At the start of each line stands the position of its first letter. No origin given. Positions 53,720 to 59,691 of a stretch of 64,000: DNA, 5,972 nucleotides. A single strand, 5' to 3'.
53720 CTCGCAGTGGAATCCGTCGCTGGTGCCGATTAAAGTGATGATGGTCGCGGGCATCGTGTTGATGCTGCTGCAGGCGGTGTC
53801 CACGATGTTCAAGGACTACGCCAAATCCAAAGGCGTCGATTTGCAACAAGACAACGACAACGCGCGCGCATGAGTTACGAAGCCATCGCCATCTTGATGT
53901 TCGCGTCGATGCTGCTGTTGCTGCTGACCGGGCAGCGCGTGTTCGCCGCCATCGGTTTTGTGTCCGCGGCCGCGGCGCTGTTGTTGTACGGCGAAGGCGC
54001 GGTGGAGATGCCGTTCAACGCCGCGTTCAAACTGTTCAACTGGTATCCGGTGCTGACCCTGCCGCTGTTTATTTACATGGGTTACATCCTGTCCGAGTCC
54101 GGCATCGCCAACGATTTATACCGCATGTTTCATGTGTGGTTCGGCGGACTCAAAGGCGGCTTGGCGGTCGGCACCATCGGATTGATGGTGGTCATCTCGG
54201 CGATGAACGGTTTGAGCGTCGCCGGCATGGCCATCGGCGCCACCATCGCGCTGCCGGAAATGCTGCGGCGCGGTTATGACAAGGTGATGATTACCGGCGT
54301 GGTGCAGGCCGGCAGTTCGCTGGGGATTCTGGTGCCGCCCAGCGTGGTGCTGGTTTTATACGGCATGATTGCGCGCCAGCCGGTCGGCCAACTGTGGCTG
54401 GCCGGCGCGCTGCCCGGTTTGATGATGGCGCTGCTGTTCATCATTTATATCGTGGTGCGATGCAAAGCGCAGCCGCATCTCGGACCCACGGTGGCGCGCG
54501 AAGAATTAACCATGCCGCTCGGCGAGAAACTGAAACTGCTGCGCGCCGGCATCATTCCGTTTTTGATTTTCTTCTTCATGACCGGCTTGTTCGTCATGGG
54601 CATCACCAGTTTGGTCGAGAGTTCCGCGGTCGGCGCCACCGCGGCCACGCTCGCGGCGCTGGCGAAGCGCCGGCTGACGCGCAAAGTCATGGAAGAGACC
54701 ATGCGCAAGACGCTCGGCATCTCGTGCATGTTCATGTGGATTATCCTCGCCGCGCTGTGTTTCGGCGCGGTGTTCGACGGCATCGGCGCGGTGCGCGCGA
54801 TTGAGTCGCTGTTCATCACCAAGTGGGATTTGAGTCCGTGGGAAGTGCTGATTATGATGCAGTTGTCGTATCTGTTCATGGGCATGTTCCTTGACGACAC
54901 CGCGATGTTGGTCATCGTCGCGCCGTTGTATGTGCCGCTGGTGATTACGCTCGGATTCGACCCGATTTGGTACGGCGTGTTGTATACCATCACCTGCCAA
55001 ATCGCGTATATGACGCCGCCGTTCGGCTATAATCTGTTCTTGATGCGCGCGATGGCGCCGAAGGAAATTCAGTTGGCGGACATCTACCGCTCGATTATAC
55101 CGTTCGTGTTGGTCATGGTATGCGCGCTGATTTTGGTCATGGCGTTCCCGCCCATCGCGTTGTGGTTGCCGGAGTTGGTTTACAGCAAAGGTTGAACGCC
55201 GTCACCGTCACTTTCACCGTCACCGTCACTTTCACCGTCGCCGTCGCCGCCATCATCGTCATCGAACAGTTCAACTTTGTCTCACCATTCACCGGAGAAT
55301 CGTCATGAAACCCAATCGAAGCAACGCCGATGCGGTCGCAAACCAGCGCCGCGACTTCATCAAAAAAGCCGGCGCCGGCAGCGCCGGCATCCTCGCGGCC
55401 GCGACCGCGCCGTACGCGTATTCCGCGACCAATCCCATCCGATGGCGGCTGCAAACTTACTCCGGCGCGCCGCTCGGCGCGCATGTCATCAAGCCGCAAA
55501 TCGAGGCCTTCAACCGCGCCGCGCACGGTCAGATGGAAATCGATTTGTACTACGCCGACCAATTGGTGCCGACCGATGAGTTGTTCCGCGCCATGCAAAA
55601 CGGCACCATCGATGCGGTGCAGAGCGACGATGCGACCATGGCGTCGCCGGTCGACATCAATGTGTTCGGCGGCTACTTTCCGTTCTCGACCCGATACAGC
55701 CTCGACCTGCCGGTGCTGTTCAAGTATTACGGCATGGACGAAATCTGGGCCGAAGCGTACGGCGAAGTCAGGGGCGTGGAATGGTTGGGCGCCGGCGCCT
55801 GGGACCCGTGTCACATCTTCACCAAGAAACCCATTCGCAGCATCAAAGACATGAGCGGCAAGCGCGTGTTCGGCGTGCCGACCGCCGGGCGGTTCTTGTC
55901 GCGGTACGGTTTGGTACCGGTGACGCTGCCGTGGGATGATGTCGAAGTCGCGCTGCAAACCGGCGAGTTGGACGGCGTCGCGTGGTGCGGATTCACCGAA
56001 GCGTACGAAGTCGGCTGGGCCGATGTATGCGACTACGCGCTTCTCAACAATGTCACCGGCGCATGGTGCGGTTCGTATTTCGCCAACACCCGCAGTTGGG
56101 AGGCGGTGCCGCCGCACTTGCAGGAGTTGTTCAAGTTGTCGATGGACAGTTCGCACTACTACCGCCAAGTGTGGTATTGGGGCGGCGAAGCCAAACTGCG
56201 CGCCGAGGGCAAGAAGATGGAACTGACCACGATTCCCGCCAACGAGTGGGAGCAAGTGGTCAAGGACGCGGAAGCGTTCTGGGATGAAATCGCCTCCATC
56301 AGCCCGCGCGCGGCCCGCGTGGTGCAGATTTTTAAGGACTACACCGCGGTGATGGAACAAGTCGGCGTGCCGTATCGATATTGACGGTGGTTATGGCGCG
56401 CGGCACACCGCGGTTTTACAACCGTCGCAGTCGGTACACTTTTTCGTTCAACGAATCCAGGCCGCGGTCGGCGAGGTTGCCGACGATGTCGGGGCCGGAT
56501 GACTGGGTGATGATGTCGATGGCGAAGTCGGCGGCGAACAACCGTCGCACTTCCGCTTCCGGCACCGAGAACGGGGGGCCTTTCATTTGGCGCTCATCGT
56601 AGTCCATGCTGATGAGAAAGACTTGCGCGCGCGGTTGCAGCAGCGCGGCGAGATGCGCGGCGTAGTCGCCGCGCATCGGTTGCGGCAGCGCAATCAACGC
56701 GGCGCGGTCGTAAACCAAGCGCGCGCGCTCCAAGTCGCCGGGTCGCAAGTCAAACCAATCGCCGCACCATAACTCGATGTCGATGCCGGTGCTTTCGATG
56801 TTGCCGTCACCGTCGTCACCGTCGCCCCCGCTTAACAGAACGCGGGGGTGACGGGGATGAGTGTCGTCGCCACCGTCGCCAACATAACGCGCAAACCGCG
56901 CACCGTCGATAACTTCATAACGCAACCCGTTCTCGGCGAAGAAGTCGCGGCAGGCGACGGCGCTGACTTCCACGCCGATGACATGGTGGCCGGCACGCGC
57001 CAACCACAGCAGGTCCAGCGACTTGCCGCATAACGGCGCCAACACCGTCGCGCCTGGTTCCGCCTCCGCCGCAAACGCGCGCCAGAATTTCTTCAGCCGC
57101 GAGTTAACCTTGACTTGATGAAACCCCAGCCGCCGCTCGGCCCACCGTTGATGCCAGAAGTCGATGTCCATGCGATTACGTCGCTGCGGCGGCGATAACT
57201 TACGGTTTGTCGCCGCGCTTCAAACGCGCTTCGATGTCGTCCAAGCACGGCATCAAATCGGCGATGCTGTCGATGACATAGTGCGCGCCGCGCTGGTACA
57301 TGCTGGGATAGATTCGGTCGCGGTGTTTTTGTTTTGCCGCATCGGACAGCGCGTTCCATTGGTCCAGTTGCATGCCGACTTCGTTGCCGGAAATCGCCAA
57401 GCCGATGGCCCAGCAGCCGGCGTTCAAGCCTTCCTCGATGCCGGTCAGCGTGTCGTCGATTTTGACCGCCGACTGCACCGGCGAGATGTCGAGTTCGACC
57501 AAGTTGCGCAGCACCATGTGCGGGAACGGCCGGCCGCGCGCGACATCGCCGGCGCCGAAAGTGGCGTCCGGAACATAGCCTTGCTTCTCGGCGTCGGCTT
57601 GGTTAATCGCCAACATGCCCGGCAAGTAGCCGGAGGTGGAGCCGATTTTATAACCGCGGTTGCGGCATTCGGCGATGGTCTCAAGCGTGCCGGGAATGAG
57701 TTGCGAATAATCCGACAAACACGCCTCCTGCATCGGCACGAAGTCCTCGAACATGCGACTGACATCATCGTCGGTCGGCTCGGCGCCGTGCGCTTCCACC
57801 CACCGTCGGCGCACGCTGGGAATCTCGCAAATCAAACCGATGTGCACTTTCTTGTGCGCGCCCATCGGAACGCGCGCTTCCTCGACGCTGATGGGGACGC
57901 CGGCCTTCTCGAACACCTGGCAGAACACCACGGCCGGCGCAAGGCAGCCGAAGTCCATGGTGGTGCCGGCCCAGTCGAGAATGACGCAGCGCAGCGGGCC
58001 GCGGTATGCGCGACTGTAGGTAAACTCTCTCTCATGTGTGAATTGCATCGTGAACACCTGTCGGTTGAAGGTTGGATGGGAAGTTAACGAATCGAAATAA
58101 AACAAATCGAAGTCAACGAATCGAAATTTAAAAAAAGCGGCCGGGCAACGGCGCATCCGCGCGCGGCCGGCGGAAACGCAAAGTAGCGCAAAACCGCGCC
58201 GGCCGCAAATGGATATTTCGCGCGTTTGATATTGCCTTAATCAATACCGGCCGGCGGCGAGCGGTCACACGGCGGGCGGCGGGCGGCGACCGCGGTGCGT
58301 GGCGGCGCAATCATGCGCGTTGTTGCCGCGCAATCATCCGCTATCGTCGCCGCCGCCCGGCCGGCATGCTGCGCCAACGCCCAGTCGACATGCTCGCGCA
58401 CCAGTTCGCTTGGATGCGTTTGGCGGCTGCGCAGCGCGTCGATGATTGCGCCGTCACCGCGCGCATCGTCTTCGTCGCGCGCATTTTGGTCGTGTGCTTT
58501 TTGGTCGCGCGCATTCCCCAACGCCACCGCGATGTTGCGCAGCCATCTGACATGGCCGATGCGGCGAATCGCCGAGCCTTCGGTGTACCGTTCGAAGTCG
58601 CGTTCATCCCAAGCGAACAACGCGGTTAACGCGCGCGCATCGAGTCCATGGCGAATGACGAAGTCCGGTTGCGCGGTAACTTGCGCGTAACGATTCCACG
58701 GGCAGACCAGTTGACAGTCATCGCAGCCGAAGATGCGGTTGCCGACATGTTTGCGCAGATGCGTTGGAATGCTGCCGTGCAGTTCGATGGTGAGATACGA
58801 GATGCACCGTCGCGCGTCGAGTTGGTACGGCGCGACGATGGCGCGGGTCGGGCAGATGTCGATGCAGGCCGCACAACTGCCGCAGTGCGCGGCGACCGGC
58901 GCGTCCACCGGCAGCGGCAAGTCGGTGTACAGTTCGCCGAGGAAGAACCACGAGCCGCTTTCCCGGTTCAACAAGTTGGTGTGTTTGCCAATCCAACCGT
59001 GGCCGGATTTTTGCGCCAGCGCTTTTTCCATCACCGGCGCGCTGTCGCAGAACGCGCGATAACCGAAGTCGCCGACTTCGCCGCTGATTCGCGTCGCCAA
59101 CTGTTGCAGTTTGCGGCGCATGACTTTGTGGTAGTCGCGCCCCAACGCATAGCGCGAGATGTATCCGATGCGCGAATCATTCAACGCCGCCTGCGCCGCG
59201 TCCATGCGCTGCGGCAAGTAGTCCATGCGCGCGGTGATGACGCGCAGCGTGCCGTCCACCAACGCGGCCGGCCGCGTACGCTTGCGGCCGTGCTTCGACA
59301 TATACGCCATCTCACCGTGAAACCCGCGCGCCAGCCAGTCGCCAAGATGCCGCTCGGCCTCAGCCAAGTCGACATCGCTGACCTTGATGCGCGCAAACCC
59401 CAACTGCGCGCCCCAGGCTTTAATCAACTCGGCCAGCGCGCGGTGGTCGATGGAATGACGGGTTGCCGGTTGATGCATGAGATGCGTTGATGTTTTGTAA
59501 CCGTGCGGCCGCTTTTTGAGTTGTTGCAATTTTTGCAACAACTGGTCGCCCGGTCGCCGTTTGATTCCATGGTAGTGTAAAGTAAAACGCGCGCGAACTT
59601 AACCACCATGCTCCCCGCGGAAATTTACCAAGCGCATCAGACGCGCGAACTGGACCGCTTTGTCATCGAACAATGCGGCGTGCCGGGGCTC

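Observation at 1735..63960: GGTGAC-type hexamer arrays are read only as Gly-Asp inside genes and face the other way between genes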

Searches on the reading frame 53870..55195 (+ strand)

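Call 18: search_protein_families(library=pfam, proteins=[window:53870-55195:+], max_evalue=0.00001)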
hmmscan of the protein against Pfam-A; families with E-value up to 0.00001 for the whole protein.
window:53870-55195:+ (441 aa): 1 family
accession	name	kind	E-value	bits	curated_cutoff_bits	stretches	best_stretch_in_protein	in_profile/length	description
PF06808.19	DctM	-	8.2e-69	232.8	23.8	1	11-428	1-412/413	Tripartite ATP-independent periplasmic transporter, DctM component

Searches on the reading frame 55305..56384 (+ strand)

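Call 18: search_protein_families(library=pfam, proteins=[window:55305-56384:+], max_evalue=0.00001)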
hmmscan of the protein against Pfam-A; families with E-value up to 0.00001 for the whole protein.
window:55305-56384:+ (359 aa): 1 family
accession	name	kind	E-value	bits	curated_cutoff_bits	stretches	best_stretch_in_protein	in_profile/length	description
PF03480.18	DctP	-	4.9e-16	59.3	23.4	1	68-330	21-283/286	Bacterial extracellular solute-binding protein, family 7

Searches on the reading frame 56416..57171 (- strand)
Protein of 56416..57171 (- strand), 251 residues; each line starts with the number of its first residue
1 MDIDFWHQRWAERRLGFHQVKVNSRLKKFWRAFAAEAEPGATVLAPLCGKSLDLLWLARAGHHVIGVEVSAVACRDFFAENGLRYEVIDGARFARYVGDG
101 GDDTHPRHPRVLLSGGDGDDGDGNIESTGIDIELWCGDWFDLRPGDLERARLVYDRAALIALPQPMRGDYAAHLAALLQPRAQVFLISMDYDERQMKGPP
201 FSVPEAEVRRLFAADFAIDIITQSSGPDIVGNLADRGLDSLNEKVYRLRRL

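Call 18: search_protein_families(library=pfam, proteins=[window:56416-57171:-], max_evalue=0.00001)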
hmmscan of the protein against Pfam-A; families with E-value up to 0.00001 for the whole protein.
window:56416-57171:- (251 aa): 1 family
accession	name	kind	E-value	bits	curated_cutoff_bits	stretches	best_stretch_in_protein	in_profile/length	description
PF05724.17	TPMT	-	9.2e-62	209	26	2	131-250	98-217/218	Thiopurine S-methyltransferase (TPMT)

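Call 33: find_homologous_proteins(query=window:56416-57171:-, max_evalue=1e-20)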
Query window:56416-57171:- (251 aa): 4431 proteins with E <= 1e-20 among 8000 candidates; the best 120 are listed.
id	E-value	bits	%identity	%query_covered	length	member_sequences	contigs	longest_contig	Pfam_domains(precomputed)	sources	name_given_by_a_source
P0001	1.8e-168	576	100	100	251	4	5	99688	PF05724.18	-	-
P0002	4.5e-156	536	72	100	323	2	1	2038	PF05724.18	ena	-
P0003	2.4e-149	514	82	100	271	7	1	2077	PF05724.18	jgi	-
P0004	1.1e-119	416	80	50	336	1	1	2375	PF05724.18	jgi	-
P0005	1.5e-106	373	69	100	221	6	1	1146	PF05724.18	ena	-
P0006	3.7e-102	359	68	100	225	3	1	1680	PF05724.18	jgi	-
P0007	1.7e-95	337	63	100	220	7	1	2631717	PF05724.18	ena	-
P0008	2.2e-92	327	63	100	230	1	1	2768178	PF05724.18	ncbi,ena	-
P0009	8.1e-91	322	62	100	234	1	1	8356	PF05724.18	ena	-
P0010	2.7e-90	320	61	100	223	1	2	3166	PF05724.18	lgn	-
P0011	1.7e-89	317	60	100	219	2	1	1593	PF05724.18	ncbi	-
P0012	2.5e-87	310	59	100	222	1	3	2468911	PF05724.18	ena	-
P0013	6.4e-87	309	56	100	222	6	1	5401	PF05724.18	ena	-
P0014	5.0e-86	306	58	100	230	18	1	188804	PF05724.18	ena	-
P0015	2.1e-85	304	57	100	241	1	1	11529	PF05724.18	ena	-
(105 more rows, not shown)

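Call 64: predict_structure(alignment_id=A1)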
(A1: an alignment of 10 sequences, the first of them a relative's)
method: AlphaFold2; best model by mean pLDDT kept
length: 251 residues; sequences in the alignment: 10
mean_pLDDT: 77.7   pTM: 0.77
mean pLDDT of the five models: 77.7, 77.3, 74.8, 74.2, 74.0
residues with pLDDT >= 90: 79; 70-90: 113; 50-70: 30; < 50: 29
segments of 3 or more residues with pLDDT < 50: 101-128
pLDDT, mean of each block of 10 residues (from residue 1): 55 59 85 80 84 88 90 87 84 78 36 31 41 90 88 86 87 93 92 81 94 97 71 73 92 95
secondary structure, 60 per line:
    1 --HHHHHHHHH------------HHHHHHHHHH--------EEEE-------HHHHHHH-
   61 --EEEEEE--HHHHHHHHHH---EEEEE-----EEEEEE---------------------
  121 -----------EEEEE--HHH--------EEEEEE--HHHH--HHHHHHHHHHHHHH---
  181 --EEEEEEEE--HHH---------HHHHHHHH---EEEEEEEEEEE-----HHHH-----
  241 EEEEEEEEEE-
elements in order: H3-11 H24-33 E42-45 H53-59 E63-68 H71-80 E84-88 E94-99 E132-136 E150-155 H158-161 H164-177 E183-190 H205-212 E216-226 H232-235 E241-250
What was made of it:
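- In the TPMT AlphaFold model, residues 101-128 have pLDDT <50 and form a loop between two strands of an otherwise confident fold (call 64). The insert has low model confidence and no defined structure (call 64).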

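Call 86: find_encoding_contigs(protein=P0002, flank=2000, max_places=2)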
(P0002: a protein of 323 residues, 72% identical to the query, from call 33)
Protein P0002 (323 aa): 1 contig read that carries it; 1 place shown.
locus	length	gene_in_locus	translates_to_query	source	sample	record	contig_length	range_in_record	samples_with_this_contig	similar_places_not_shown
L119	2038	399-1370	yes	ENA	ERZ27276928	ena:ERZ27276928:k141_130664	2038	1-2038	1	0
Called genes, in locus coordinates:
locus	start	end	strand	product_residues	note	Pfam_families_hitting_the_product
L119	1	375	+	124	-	?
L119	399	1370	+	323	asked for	PF05724:TPMT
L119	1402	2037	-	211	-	?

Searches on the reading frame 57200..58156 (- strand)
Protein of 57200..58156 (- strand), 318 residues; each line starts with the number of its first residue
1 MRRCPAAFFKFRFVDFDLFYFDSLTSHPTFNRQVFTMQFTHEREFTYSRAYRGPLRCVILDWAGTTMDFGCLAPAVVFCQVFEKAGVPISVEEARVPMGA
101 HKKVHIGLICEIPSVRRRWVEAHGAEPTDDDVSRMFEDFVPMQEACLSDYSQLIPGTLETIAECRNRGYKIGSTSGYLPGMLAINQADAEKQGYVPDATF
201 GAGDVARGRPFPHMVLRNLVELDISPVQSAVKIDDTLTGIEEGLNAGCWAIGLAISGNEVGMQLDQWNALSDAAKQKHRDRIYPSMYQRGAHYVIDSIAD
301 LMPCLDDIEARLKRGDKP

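Call 18: search_protein_families(library=pfam, proteins=[window:57200-58156:-], max_evalue=0.00001)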
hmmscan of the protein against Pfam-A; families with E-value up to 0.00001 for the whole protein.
window:57200-58156:- (318 aa): 1 family
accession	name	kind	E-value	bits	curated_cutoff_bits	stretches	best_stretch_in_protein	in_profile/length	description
PF00702.32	Hydrolase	-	6.4e-10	40.2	26.4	1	56-247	2-191/191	haloacid dehalogenase-like hydrolase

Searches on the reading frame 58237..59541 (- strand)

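Call 19: search_protein_families(library=pfam, proteins=[window:58237-59541:-], max_evalue=0.001)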
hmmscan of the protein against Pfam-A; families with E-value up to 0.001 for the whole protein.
window:58237-59541:- (434 aa): 5 families
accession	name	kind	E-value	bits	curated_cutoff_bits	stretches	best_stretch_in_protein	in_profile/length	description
PF13484.11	Fer4_16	-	3.1e-23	82.8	30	1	219-283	1-66/66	4Fe-4S double cluster binding domain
PF08331.15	QueG_DUF1730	-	1.2e-22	80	25.1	1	88-167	1-77/77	Epoxyqueuosine reductase QueG, DUF1730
PF13187.11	Fer4_9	-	8.6e-05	22.9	27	0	218-235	35-52/52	4Fe-4S dicluster domain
PF12838.12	Fer4_7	-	0.00017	22.5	27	1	219-283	1-51/52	4Fe-4S dicluster domain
PF13237.11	Fer4_10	-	0.0004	20.7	25.5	0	218-232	7-21/53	4Fe-4S dicluster domain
